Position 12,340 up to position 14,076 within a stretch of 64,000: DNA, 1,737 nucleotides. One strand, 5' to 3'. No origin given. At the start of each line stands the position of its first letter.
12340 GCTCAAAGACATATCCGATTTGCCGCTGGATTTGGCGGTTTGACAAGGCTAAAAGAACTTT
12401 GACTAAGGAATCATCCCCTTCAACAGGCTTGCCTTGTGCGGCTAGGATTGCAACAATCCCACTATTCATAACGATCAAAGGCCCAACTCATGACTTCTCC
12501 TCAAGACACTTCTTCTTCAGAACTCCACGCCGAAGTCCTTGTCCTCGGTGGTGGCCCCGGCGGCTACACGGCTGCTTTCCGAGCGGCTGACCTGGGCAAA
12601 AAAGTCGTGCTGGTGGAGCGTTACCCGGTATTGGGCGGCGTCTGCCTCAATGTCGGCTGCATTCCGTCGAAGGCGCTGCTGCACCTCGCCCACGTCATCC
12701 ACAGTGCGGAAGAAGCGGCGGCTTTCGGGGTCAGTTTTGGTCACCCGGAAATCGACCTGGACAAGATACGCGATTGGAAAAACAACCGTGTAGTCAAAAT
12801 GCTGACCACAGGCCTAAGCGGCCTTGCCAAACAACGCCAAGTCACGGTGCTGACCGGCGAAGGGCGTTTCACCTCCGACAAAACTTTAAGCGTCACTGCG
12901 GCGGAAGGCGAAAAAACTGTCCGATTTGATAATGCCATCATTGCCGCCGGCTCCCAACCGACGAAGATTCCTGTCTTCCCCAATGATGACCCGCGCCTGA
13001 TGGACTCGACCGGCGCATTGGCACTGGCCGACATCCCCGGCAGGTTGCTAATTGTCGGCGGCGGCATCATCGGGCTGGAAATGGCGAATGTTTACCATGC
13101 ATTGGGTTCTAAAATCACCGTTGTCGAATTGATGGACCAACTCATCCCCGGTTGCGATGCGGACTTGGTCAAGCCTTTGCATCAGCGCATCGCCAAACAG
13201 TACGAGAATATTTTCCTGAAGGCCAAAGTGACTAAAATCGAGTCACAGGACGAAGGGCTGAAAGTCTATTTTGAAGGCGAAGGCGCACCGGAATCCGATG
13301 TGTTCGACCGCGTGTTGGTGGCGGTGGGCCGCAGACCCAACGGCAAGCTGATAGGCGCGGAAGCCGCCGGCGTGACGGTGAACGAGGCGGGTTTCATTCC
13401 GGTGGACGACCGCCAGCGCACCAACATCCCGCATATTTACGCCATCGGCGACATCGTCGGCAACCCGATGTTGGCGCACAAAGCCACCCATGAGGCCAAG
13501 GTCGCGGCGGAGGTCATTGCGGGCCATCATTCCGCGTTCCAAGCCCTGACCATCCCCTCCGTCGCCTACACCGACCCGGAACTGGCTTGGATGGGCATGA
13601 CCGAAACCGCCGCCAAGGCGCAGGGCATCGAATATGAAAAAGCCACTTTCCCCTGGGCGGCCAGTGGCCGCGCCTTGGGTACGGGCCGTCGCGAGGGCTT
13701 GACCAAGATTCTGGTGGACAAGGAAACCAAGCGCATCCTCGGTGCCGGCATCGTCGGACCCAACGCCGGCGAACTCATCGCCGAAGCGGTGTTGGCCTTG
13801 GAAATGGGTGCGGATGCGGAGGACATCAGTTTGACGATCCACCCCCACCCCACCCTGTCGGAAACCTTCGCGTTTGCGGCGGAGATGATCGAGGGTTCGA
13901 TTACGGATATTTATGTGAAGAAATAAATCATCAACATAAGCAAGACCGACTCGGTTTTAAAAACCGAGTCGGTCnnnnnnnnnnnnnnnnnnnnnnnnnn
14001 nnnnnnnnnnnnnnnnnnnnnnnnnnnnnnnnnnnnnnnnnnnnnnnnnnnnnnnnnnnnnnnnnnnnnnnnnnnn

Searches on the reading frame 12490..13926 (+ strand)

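Call 61: search_protein_families(library=pfam, proteins=[window:12490-13926:+], max_evalue=0.0001)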
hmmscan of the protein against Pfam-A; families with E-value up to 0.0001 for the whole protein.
window:12490-13926:+ (478 aa): 10 families
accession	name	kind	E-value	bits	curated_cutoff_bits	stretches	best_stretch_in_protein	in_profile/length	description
PF07992.20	Pyr_redox_2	-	1.5e-65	222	26.1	1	15-336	2-291/291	Pyridine nucleotide-disulphide oxidoreductase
PF02852.28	Pyr_redox_dim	-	5.2e-37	126.9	25.3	1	355-461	1-107/110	Pyridine nucleotide-disulphide oxidoreductase, dimerisation domain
PF00070.33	Pyr_redox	-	2.9e-21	76.2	22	1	185-259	1-77/82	Pyridine nucleotide-disulphide oxidoreductase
PF12831.13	FAD_oxidored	-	3.6e-11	43.5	27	1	15-54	1-40/416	FAD dependent oxidoreductase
PF13738.12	Pyr_redox_3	-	8.3e-09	35.5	30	1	143-320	122-305/305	Pyridine nucleotide-disulphide oxidoreductase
PF01262.27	AlaDh_PNT_C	-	2.5e-08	34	23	0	183-217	28-62/214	Alanine dehydrogenase/PNT, C-terminal domain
PF13450.12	NAD_binding_8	-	3.1e-07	31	21.9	1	18-72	1-54/68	NAD(P)-binding Rossmann-like domain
PF00890.30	FAD_binding_2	-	9.7e-07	28.7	20.4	1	16-50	2-36/414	FAD binding domain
PF03486.20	HI0933_like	-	7.6e-06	26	50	0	15-49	2-36/244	HI0933-like protein Rossmann domain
PF01494.25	FAD_binding_3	-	3e-05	23.8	22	0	14-45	2-33/349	FAD binding domain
